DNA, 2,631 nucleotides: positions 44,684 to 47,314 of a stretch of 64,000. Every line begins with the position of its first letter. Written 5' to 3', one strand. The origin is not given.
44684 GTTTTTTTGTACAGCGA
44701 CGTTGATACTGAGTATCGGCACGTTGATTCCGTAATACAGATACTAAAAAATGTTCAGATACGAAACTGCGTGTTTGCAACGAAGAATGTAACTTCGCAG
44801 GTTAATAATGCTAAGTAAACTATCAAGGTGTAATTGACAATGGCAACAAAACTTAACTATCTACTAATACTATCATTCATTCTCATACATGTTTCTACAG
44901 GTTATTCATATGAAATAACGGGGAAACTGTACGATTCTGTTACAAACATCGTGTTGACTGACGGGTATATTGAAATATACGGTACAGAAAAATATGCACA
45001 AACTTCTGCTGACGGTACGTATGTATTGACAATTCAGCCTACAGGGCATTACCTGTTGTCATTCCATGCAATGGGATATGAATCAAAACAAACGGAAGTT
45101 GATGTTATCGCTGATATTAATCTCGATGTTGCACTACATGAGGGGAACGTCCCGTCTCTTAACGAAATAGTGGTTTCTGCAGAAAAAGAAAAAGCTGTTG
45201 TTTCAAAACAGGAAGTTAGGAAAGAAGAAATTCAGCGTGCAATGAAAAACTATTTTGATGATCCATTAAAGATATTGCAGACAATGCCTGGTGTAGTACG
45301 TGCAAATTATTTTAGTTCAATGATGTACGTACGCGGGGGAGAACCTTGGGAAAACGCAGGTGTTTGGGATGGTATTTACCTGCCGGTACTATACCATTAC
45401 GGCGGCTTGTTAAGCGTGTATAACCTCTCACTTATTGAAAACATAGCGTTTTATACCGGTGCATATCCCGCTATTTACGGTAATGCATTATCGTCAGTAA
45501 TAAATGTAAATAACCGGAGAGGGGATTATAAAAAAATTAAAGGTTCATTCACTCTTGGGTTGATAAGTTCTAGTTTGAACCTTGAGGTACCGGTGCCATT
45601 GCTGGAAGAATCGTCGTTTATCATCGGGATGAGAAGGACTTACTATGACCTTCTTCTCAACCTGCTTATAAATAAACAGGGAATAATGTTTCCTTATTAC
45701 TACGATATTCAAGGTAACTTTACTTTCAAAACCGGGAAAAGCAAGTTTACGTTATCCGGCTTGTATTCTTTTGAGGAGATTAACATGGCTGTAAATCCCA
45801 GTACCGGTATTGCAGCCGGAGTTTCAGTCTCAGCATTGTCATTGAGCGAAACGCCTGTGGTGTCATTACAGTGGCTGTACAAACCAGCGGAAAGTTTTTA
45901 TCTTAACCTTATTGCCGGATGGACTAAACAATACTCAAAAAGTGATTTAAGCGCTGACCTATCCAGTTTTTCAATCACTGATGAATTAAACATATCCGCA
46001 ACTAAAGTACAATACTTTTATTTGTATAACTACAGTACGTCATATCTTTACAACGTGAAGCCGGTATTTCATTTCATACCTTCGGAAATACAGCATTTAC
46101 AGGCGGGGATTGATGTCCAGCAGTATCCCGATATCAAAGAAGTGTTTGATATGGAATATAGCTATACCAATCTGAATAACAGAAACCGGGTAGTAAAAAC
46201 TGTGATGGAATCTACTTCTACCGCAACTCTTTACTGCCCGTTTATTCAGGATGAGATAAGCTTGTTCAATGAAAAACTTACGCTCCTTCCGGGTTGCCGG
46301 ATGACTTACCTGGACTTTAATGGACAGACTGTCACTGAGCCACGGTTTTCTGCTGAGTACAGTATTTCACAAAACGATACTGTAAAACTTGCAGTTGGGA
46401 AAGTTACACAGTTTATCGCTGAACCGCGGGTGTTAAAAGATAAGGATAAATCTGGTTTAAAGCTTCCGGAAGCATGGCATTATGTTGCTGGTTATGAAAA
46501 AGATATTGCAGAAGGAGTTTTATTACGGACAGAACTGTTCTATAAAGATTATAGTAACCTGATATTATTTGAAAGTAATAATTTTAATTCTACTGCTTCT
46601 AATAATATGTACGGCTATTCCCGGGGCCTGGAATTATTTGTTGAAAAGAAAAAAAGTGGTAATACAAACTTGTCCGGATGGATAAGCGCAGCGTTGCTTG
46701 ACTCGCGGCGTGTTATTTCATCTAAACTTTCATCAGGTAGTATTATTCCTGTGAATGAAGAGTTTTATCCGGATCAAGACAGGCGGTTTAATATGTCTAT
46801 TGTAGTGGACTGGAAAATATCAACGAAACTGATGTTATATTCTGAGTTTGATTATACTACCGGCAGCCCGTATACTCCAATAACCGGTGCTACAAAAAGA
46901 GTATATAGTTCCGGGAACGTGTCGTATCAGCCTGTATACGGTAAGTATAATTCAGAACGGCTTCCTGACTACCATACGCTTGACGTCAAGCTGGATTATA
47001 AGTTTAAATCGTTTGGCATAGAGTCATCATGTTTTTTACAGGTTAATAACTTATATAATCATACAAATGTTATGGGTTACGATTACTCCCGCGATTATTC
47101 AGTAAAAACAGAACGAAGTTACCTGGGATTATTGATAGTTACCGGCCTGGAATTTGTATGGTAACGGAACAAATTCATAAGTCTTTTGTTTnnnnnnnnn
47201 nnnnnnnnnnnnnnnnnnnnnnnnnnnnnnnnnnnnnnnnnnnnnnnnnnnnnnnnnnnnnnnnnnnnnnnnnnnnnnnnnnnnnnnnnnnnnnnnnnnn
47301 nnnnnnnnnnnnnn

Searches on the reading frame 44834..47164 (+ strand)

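Call 50: search_protein_families(library=pfam, proteins=[window:44834-47164:+], max_evalue=0.00001)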
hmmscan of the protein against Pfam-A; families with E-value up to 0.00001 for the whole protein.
window:44834-47164:+ (776 aa): 3 families
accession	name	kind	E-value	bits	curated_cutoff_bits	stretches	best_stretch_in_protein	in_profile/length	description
PF13715.12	CarbopepD_reg_2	-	1.4e-09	38.3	32.2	1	28-114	1-88/88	CarboxypepD_reg-like domain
PF13620.12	CarboxypepD_reg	-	3.1e-07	31.1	32.3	1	28-101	2-81/82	Carboxypeptidase regulatory-like domain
PF07715.20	Plug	-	6.9e-06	27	23.9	0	119-218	3-103/107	TonB-dependent Receptor Plug Domain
